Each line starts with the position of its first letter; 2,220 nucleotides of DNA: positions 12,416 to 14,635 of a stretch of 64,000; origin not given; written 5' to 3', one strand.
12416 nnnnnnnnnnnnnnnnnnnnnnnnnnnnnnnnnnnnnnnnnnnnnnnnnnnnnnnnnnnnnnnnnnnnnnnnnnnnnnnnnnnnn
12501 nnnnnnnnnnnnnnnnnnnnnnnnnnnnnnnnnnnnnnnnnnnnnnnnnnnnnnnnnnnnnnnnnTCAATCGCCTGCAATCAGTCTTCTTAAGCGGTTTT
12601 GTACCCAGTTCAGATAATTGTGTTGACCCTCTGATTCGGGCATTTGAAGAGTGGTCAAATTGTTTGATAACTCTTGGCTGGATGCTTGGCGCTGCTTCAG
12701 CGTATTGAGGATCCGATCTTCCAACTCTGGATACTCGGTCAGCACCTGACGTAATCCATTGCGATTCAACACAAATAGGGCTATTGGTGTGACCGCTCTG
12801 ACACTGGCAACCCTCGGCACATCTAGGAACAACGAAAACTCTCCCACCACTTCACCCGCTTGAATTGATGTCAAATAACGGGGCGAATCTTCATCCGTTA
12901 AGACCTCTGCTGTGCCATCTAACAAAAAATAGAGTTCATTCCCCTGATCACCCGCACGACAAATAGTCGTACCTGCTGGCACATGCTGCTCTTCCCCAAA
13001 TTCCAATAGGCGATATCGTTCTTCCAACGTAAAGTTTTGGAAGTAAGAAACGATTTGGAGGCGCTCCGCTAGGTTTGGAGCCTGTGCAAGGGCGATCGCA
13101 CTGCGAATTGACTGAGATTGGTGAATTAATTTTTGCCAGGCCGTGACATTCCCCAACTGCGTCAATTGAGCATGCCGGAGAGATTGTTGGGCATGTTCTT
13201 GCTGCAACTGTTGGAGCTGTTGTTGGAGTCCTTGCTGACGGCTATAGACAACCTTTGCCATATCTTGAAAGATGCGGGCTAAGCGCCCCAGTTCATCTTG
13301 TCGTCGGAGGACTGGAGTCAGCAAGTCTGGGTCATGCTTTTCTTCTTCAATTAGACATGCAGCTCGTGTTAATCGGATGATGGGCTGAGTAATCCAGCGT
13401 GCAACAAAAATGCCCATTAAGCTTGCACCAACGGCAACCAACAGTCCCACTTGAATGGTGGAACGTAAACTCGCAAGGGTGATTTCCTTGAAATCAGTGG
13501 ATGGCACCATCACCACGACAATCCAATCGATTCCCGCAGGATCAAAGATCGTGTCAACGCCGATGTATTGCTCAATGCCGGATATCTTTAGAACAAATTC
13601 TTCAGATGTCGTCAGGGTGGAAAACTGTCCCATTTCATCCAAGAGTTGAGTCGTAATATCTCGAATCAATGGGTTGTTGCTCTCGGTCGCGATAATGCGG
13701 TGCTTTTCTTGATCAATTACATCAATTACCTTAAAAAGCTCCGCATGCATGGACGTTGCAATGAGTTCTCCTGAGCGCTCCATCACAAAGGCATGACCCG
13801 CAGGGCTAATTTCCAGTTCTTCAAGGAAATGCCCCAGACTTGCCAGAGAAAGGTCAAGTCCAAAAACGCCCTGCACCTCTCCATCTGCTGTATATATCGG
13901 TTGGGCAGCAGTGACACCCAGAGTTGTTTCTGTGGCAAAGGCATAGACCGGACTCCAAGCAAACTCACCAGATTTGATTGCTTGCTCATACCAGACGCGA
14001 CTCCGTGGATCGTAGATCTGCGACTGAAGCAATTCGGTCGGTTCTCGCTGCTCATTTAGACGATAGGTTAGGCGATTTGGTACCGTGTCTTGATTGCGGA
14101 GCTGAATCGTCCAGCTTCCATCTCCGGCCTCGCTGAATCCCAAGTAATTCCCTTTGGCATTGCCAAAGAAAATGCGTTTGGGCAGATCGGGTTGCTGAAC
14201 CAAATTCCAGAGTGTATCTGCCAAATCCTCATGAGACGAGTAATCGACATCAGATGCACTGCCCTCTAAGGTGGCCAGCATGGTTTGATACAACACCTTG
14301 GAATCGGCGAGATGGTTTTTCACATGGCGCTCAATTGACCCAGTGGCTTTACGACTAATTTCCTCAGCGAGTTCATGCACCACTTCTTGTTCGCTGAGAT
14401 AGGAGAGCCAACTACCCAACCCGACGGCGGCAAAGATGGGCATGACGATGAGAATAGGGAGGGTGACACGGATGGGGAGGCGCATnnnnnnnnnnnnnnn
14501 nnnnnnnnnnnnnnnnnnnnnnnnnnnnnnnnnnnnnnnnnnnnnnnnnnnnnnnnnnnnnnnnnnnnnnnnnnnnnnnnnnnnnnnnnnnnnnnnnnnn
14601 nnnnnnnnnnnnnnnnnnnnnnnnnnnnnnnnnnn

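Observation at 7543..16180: Long G-run (GGGA/GGGGA) purine tracts on the template strand immediately upstream of four cluster genes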

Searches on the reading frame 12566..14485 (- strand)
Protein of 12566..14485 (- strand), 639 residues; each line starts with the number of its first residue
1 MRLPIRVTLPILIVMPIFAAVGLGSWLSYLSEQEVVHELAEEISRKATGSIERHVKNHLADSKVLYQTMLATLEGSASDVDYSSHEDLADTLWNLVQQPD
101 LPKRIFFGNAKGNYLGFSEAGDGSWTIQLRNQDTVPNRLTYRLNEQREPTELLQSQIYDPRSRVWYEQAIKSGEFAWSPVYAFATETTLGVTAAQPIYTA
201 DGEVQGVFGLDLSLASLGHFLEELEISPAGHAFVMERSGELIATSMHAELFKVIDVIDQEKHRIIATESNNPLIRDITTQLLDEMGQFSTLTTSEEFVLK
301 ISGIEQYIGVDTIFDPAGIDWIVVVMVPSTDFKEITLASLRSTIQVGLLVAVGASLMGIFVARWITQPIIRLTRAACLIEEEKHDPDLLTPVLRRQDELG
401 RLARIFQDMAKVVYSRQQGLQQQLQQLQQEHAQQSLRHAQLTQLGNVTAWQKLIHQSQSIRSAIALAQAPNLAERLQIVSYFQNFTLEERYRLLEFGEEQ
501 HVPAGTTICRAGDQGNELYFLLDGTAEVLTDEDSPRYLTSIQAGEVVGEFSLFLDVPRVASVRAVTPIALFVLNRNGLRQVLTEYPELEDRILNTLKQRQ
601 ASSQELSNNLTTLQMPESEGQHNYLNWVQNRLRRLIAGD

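Call 13: search_protein_families(library=pfam, proteins=[window:12566-14485:-], max_evalue=0.01)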
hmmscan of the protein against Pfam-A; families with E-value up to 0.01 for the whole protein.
window:12566-14485:- (639 aa): 5 families
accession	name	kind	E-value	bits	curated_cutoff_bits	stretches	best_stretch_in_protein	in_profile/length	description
PF00027.35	cNMP_binding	-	1e-18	67.5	27.5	1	500-584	2-88/89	Cyclic nucleotide-binding domain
PF02743.24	dCache_1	-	6.5e-18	65.6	45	1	156-325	91-239/240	Cache domain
PF22673.2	MCP-like_PDC_1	-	2.6e-12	47.6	27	1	145-217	39-111/113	Methyl-accepting chemotaxis protein-like, first PDC sensor domain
PF00672.30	HAMP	-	3.1e-06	27.9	25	1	360-410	1-48/53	HAMP domain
PF17201.10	Cache_3-Cache_2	-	0.0022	17.8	27.7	1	191-336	161-293/299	Cache 3/Cache 2 fusion domain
